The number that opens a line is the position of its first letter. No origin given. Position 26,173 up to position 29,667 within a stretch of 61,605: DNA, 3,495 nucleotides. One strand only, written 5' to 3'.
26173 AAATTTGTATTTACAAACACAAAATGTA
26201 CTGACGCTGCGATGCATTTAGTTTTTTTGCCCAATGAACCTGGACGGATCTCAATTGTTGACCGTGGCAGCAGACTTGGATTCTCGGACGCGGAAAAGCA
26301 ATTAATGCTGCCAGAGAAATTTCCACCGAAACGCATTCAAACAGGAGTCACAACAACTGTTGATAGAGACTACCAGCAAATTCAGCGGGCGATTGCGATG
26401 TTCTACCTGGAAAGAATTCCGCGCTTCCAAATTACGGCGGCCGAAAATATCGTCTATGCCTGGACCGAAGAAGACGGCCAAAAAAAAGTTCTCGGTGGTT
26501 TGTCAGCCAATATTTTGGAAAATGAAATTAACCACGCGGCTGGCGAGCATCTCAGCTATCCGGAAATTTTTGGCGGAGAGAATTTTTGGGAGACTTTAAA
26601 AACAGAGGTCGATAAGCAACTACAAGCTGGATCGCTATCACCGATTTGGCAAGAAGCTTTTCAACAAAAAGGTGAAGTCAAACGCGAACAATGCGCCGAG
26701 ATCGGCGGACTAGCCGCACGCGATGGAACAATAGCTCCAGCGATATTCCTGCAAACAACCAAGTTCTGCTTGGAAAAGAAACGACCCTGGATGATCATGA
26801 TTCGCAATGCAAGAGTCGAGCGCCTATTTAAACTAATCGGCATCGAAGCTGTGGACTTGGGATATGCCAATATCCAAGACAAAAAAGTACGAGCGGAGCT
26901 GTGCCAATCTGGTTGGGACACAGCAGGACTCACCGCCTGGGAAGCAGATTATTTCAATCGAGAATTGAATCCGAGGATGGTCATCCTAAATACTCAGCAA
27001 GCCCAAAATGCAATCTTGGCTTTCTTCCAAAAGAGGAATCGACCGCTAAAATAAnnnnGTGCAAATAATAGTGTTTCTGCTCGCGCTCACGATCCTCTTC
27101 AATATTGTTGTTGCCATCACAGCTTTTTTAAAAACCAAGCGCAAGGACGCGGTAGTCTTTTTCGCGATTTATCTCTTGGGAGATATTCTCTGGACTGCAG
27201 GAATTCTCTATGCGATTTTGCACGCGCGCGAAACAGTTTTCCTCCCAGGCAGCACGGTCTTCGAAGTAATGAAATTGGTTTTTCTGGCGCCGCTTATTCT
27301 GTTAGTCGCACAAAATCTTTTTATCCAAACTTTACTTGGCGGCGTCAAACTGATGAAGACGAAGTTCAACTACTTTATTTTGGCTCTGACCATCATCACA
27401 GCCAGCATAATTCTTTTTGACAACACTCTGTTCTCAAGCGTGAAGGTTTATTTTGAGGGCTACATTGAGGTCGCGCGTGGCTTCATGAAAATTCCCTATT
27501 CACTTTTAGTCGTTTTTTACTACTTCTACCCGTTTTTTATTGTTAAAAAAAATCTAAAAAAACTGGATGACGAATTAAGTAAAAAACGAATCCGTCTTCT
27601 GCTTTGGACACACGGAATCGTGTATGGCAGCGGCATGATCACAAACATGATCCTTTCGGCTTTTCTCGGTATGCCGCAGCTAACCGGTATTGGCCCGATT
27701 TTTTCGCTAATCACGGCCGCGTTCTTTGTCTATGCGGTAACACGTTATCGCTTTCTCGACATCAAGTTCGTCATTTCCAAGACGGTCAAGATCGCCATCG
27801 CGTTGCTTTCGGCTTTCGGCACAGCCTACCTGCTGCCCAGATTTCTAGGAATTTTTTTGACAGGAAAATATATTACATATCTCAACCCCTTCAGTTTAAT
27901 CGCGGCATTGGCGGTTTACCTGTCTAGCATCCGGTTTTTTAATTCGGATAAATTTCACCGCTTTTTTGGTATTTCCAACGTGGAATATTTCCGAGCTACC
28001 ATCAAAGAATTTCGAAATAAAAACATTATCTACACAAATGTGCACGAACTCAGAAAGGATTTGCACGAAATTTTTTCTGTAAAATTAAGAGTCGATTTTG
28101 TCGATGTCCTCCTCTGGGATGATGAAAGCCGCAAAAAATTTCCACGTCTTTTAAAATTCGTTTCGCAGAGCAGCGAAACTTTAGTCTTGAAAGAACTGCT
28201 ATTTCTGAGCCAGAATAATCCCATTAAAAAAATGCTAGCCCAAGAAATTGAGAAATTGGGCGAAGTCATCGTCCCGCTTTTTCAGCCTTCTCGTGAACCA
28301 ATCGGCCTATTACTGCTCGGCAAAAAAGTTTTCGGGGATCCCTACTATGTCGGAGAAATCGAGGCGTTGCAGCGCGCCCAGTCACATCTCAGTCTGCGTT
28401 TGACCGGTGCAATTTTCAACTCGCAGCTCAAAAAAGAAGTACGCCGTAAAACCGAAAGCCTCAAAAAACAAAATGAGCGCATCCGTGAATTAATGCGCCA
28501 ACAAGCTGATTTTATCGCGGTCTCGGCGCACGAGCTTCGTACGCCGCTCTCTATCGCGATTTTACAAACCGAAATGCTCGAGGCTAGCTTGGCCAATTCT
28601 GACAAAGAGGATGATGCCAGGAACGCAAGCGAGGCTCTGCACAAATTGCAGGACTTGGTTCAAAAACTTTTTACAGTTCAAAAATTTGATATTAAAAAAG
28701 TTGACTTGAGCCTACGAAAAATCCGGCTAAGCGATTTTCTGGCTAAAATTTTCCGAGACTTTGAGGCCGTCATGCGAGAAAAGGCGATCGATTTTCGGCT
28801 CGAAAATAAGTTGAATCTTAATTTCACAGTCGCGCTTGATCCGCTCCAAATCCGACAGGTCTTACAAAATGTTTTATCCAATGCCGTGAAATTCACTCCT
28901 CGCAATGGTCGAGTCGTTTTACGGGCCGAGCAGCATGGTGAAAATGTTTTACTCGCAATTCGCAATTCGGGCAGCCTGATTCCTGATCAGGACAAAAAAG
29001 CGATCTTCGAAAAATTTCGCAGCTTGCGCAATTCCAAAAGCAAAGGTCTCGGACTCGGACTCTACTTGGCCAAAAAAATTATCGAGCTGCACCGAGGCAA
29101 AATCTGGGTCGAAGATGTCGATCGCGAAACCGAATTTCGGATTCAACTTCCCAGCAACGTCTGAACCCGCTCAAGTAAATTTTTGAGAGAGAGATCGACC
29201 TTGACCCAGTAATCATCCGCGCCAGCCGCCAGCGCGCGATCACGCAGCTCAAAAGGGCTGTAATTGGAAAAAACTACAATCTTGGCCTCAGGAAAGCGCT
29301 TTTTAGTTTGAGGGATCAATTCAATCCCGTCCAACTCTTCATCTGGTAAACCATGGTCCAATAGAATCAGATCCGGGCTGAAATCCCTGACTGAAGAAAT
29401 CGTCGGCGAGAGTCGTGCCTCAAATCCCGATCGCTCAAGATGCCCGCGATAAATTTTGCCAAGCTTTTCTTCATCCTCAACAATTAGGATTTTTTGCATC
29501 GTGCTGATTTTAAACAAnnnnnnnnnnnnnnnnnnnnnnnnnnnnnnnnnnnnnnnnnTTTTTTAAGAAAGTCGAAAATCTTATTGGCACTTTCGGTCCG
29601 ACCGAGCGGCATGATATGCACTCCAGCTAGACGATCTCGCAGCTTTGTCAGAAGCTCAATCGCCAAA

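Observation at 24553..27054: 833-aa orphan protein: unrecognisable helical N-terminal 600 aa fused to a GNAT/N-acyl-amino-acid-synthase-like C-terminal domain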

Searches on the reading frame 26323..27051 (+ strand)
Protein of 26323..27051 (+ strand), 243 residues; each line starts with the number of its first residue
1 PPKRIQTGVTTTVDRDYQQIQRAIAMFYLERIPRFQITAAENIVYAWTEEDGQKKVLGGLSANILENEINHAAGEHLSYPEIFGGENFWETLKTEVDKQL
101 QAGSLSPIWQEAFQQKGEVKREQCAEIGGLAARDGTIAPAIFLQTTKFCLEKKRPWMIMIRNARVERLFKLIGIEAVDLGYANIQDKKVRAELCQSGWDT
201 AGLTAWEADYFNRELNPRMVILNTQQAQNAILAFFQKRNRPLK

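Call 3: search_protein_families(library=pfam, proteins=[window:26353-27051:+], max_evalue=1)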
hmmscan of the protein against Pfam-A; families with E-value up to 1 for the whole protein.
window:26353-27051:+ (233 aa): 1 family
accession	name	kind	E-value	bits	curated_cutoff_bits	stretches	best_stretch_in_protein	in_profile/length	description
PF12261.14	T_hemolysin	-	1.2e-07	32.2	27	1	105-175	76-146/174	Thermostable hemolysin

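Call 6: search_protein_families(library=ncbifam, proteins=[window:26353-27051:+], max_evalue=1)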
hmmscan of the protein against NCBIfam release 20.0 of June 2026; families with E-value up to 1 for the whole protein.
window:26353-27051:+ (233 aa): 0 families

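Call 8: find_homologous_proteins(query=window:26323-27051:+, max_evalue=1)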
Query window:26323-27051:+: 467 candidates shared short words with the query, none scored E <= 1.

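Call 35: search_solved_structures(query=A3, max_evalue=10, show_alignments=3)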
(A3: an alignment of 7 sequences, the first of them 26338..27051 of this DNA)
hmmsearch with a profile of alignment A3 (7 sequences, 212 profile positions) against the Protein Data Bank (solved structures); distinct sequences matched with E-value up to 10: 3.
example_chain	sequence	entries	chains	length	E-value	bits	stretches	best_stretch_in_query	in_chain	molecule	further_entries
1pu6_A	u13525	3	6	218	0.2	14.8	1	103-169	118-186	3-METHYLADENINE DNA GLYCOSYLASE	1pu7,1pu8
3hzh_B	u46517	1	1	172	0.91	12.6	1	9-75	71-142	Chemotaxis operon protein (CheX)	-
7dai_A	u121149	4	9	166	1.9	11.6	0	103-148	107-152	Serotonin N-acetyltransferase 1, chloroplastic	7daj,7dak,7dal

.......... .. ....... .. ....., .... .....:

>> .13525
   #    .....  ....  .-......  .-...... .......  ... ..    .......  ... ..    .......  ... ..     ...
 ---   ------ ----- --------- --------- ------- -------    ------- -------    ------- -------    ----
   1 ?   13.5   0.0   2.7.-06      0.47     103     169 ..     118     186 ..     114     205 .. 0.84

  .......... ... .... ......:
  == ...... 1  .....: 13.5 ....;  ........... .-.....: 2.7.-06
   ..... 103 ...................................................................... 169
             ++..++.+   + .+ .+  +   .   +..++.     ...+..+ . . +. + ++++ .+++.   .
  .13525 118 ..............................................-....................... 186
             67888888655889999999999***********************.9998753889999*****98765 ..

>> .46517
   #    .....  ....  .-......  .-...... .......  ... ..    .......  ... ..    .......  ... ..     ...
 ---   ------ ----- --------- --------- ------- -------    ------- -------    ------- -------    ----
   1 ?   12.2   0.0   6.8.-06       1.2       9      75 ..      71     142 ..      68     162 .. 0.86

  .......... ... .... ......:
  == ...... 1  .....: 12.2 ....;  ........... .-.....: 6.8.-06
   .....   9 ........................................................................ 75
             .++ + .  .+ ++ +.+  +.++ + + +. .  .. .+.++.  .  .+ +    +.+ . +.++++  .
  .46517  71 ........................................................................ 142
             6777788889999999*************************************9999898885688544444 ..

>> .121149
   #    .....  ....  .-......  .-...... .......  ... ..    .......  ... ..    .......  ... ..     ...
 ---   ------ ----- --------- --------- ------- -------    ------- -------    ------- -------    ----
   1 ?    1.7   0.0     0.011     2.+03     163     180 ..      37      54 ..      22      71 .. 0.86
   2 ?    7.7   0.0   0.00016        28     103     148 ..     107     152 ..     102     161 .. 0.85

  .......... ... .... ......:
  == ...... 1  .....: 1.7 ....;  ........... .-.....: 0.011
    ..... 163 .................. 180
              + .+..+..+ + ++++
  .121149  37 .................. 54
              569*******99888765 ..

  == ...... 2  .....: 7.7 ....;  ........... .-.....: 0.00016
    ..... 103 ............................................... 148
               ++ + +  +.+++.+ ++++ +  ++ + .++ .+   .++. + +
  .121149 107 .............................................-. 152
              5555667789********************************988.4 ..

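Call 43: predict_structure(alignment_id=A3)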
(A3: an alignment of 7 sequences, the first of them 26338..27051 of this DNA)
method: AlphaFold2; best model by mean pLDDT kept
length: 238 residues; sequences in the alignment: 7
mean_pLDDT: 86.9   pTM: 0.86
mean pLDDT of the five models: 86.9, 87.0, 86.8, 86.3, 81.4
residues with pLDDT >= 90: 131; 70-90: 87; 50-70: 15; < 50: 5
segments of 3 or more residues with pLDDT < 50: 235-238
pLDDT, mean of each block of 10 residues (from residue 1): 92 87 62 76 91 92 71 90 92 92 87 88 86 93 97 93 94 93 90 83 80 95 96 62
secondary structure, 60 per line:
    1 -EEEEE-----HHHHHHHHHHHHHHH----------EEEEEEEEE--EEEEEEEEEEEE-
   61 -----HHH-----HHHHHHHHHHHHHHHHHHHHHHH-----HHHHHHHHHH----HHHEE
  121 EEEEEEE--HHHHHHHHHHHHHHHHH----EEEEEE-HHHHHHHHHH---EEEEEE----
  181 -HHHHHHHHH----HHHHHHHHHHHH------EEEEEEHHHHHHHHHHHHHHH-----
elements in order: E2-6 H12-26 E37-45 E48-59 H74-96 H102-111 E119-127 H130-146 E151-156 H158-167 E171-176 H182-190 H195-206 E213-218 H219-233

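Call 47: fold_search(model_id=the predicted structure, library=pdb)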
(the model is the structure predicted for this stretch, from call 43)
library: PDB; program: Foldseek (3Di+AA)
matches with E <= 10: 747; with E <= 0.001: 16
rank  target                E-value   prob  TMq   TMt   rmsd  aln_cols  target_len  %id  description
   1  1ro5                  8.9e-06  1.00  0.54  0.63   4.5       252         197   10  Crystal Structure of the AHL Synthase LasI (released 2004-08-24)
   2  6wns                  1.0e-05  1.00  0.46  0.55   7.8       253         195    9  The structure of a CoA-dependent acyl-homoserine lactone synthase, MesI (released 2020-05-13)
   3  3p2f                  1.4e-05  1.00  0.48  0.62   6.5       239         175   13  Crystal structure of TofI in an apo form (released 2011-07-06)
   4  3p2h                  1.5e-05  1.00  0.49  0.61   5.1       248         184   13  Crystal structure of TofI in a ternary complex with an inhibitor and MTA (released 2011-07-06)
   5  5w8c                  6.9e-05  1.00  0.48  0.53   7.8       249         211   11  The structure of a COA-dependent acyl-homoserine lactone synthase, BjaI, with MTA and isovaleryl-CoA (released 2017-08-23)
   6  5w8a                  1.3e-04  1.00  0.47  0.52   8.0       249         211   12  The structure of a COA-dependent acyl-homoserine lactone synthase, BjaI, with SAM and isopentyl-CoA (released 2017-08-23)
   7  5yo2_B                1.4e-04  1.00  0.41  0.55   6.1       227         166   11  The crystal structure of Rv2747 from Mycobacterium tuberculosis in complex with Acetyl CoA and L-Arginine (released 2018-11-07)
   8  5w8g                  1.5e-04  1.00  0.48  0.53   7.8       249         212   12  The structure of a COA-dependent acyl-homoserine lactone synthase, BjaI, with SAH (released 2017-08-23)
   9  5w8e                  1.6e-04  1.00  0.51  0.56   4.8       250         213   12  The structure of a CoA-dependent acyl-homoserine lactone synthase, BjaI, with the adduct of SAH and IV-CoA (released 2017-08-23)
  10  5yo2_A                6.0e-04  1.00  0.41  0.54   5.9       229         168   12  The crystal structure of Rv2747 from Mycobacterium tuberculosis in complex with Acetyl CoA and L-Arginine (released 2018-11-07)
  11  6wn0_B                6.8e-04  1.00  0.49  0.54   7.2       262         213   11  The structure of a CoA-dependent acyl-homoserine lactone synthase, RpaI, with the adduct of SAH and p-coumaroyl CoA (released 2020-05-13)
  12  1kzf                  7.2e-04  1.00  0.48  0.56   7.8       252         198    6  Crystal Structure of the Acyl-homoserine Lactone Synthase, EsaI (released 2002-04-17)
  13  6wn0_A                8.1e-04  1.00  0.50  0.55   7.2       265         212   11  The structure of a CoA-dependent acyl-homoserine lactone synthase, RpaI, with the adduct of SAH and p-coumaroyl CoA (released 2020-05-13)
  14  8h65_H                9.1e-04  1.00  0.41  0.57   7.6       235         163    8  Crystal structure of human GCN5 histone acetyltransferase domain bound with butyryl-CoA (released 2023-05-03)
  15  1xeb_G                9.1e-04  1.00  0.40  0.59   5.9       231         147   10  Crystal Structure of an Acyl-CoA N-acyltransferase from Pseudomonas aeruginosa (released 2004-10-26)
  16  2g0b_C                9.7e-04  1.00  0.45  0.56   6.2       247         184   11  The structure of FeeM, an N-acyl amino acid synthase from uncultured soil microbes (released 2006-09-26)
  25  2g0b_H                1.4e-03  1.00  0.43  0.56   6.2       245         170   10  The structure of FeeM, an N-acyl amino acid synthase from uncultured soil microbes (released 2006-09-26)
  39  2g0b_D                2.4e-03  1.00  0.46  0.58   6.4       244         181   12  The structure of FeeM, an N-acyl amino acid synthase from uncultured soil microbes (released 2006-09-26)
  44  2g0b_A                3.4e-03  1.00  0.45  0.55   6.5       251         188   12  The structure of FeeM, an N-acyl amino acid synthase from uncultured soil microbes (released 2006-09-26)
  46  2g0b_B                3.6e-03  1.00  0.46  0.55   6.1       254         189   11  The structure of FeeM, an N-acyl amino acid synthase from uncultured soil microbes (released 2006-09-26)
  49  2g0b_G                4.4e-03  1.00  0.47  0.60   5.3       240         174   10  The structure of FeeM, an N-acyl amino acid synthase from uncultured soil microbes (released 2006-09-26)
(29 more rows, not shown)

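Call 63: search_protein_families(library=pfam, alignment_id=A3, max_evalue=10)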
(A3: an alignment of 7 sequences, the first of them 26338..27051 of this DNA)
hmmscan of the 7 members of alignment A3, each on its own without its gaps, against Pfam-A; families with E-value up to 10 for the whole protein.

A. member 1, window:26338-27051:+ (238 aa): 1 family
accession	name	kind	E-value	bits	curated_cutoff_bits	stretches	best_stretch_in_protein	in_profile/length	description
PF12261.14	T_hemolysin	-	1.2e-07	32.1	27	1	110-180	76-146/174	Thermostable hemolysin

B. families by the number of members that match (of 7 scanned): 5 families
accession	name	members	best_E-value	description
PF12261.14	T_hemolysin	3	1.2e-07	Thermostable hemolysin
PF00462.30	Glutaredoxin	1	0.07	Glutaredoxin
PF04405.19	ScdA_N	1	0.072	Domain of Unknown function (DUF542)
PF21926.2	FeeM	1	0.1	N-acyl amino acid synthase FeeM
PF02829.19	3H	1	0.14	3H domain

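Call 93: search_protein_families(library=ncbifam, proteins=[window:26338-27051:+], max_evalue=1)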
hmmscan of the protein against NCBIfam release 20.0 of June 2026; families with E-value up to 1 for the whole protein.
window:26338-27051:+ (238 aa): 0 families

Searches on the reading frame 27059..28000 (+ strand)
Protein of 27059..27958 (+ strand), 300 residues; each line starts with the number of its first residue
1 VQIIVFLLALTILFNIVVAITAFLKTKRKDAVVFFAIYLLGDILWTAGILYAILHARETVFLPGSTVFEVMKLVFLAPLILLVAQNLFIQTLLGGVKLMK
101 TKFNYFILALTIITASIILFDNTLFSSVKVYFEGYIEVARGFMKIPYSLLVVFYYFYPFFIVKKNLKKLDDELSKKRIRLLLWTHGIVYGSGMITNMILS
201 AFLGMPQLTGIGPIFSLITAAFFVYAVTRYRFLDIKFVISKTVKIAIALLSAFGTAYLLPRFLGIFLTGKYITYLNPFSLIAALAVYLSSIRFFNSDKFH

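Call 71: search_solved_structures(query=A7, max_evalue=10, show_alignments=1)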
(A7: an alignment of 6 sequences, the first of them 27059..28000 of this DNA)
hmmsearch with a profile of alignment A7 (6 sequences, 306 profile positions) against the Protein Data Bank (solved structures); distinct sequences matched with E-value up to 10: 0.

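Call 93: search_protein_families(library=ncbifam, proteins=[window:27059-27958:+], max_evalue=1)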
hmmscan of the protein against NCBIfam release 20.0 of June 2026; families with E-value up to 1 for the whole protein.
window:27059-27958:+ (300 aa): 0 families

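Call 95: search_protein_families(library=ncbifam, alignment_id=A10, max_evalue=10)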
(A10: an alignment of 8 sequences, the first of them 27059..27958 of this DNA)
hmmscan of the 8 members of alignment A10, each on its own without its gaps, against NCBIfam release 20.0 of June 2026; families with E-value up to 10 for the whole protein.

A. member 1, window:27059-27958:+ (300 aa): 1 family
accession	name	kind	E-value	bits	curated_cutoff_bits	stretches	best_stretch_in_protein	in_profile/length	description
TIGR00927.1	2A1904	subfamily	1.4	6.5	710.1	1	5-55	1020-1067/1209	K+-dependent Na+/Ca+ exchanger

B. families by the number of members that match (of 8 scanned): 3 families
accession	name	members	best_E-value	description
NF041945.1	LuxN_Vibrio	1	0.039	quorum-sensing autoinducer 1 sensor kinase/phosphatase LuxN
NF033858.1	ABC2_perm_RbbA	1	0.43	ribosome-associated ATPase/putative transporter RbbA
TIGR00927.1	2A1904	1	1.4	K+-dependent Na+/Ca+ exchanger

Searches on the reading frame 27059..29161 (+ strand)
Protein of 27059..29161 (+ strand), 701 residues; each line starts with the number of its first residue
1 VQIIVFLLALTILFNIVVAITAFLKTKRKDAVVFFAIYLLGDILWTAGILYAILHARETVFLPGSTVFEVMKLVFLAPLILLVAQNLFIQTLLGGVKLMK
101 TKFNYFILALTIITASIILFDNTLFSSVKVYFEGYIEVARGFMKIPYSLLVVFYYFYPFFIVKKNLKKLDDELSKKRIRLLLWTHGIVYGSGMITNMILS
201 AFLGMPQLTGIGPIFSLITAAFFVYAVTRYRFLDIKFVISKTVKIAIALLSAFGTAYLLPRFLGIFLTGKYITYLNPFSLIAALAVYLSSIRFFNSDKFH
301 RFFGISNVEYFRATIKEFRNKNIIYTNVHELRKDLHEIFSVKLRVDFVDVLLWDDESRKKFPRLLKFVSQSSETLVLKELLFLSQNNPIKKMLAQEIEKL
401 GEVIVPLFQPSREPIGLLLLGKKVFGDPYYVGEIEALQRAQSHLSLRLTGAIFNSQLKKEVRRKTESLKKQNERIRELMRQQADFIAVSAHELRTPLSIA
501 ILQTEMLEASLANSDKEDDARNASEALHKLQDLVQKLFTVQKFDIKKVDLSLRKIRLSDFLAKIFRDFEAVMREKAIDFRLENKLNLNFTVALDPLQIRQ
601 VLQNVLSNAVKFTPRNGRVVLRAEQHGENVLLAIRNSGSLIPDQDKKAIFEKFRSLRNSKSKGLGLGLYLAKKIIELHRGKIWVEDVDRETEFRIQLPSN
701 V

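Call 3: search_protein_families(library=pfam, proteins=[window:27059-29161:+], max_evalue=1)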
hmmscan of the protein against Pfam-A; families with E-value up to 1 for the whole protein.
window:27059-29161:+ (701 aa): 4 families
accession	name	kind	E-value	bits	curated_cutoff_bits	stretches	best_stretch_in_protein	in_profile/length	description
PF02518.31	HATPase_c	-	3.1e-23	82.8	26.4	1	594-699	2-109/111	Histidine kinase-, DNA gyrase B-, and HSP90-like ATPase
PF00512.31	HisKA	-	9.9e-09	35.6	26.9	1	482-542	2-62/66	His Kinase A (phospho-acceptor) domain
PF14501.12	HATPase_c_5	-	0.022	15.1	22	1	595-698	3-102/102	GHKL domain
PF13581.12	HATPase_c_2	-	0.023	15.2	27.4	1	597-675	31-109/127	Histidine kinase-like ATPase domain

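Call 6: search_protein_families(library=ncbifam, proteins=[window:27059-29161:+], max_evalue=1)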
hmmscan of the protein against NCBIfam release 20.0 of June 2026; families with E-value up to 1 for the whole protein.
window:27059-29161:+ (701 aa): 73 families (the best 25 are shown)
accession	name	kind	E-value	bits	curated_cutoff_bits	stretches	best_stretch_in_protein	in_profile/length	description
NF033091.0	HK_VanS_ACDEFG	equivalog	1.6e-35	122.6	400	1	456-698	48-293/293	vancomycin resistance histidine kinase VanS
NF008312.0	PRK11100.1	equivalog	3e-35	122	356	1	462-696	233-471/477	two-component system sensor histidine kinase CreC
NF006800.0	PRK09303.1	equivalog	9.8e-35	120.2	342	1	466-698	135-376/383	histidine kinase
NF046044.1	PnpS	equivalog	1.2e-34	120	400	1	474-698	162-390/390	two-component system histidine kinase PnpS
NF007345.0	PRK09835.1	subfamily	1.4e-34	119.4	423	1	460-699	240-480/482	Cu(+)/Ag(+) sensor histidine kinase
NF033092.0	HK_WalK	equivalog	7.2e-34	117.3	725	1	480-698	370-593/594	cell wall metabolism sensor histidine kinase WalK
TIGR01386.1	cztS_silS_copS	subfamily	2.3e-32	112.6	292.55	1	445-698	204-457/457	heavy metal sensor histidine kinase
NF047465.1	hybrid_HK_LvrA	exception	2e-31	108.8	1200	1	456-697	176-420/819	hybrid histidine kinase/response regulator LvrA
NF047874.1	MASE3_PAS_HK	subfamily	9.5e-31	107.3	560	1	462-700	378-626/655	MASE3 domain-containing sensor histidine kinase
NF008302.0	PRK11091.1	equivalog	1.6e-30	106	838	1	467-695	268-501/779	aerobic respiration two-component sensor histidine kinase ArcB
TIGR02966.1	phoR_proteo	equivalog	2.4e-30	105.7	334.2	1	474-695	106-331/333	phosphate regulon sensor histidine kinase PhoR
TIGR02956.1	TMAO_torS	equivalog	7.8e-30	103.7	676.5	1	455-698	423-681/967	TMAO reductase system sensor histidine kinase/response regulator TorS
NF041735.1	hist_kin_RppB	equivalog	8.6e-30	103.9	400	1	476-698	210-438/438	two-component system sensor histidine kinase RppB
NF041832.1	near_NosP_CTERM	subfamily_domain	1e-28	100.5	400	1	483-699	8-225/370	NahK/ErcS family hybrid sensor histidine kinase/response regulator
NF007793.0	PRK10490.1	equivalog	6.2e-28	97.3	1123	1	463-699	649-882/895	two-component system sensor histidine kinase KdpD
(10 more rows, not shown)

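Call 77: search_protein_families(library=padloc, proteins=[window:27059-29161:+], max_evalue=0.01)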
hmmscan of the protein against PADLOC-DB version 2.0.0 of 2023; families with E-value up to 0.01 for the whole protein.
window:27059-29161:+ (701 aa): 1 family
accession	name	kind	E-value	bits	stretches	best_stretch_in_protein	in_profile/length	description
PDLC04647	PDC-M43B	-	1.7e-10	38.5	1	542-689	175-322/347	-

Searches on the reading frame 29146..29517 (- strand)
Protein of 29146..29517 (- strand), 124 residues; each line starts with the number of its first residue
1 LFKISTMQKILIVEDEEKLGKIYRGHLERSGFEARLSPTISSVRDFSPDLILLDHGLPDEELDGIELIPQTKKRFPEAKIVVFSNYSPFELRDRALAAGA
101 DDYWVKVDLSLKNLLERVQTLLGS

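Call 3: search_protein_families(library=pfam, proteins=[window:29146-29517:-], max_evalue=1)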
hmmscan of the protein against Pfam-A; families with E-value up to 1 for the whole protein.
window:29146-29517:- (124 aa): 2 families
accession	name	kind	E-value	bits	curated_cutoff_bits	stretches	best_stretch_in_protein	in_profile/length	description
PF00072.30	Response_reg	-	5e-13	49.6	30.2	1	10-118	1-110/111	Response regulator receiver domain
PF16573.10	CLP1_N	-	0.24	12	22.3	1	61-84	28-52/92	N-terminal beta-sandwich domain of polyadenylation factor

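Call 77: search_protein_families(library=padloc, proteins=[window:29146-29517:-], max_evalue=0.01)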
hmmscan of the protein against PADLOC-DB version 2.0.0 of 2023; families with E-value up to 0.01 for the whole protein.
window:29146-29517:- (124 aa): 2 families
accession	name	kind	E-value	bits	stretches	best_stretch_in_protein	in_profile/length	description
PDLC04725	PDC-M60B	-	0.0026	15.6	1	8-62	4-64/158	-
PDLC00405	SduA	-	0.0035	14.9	1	7-59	6-62/323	DUF4263 domain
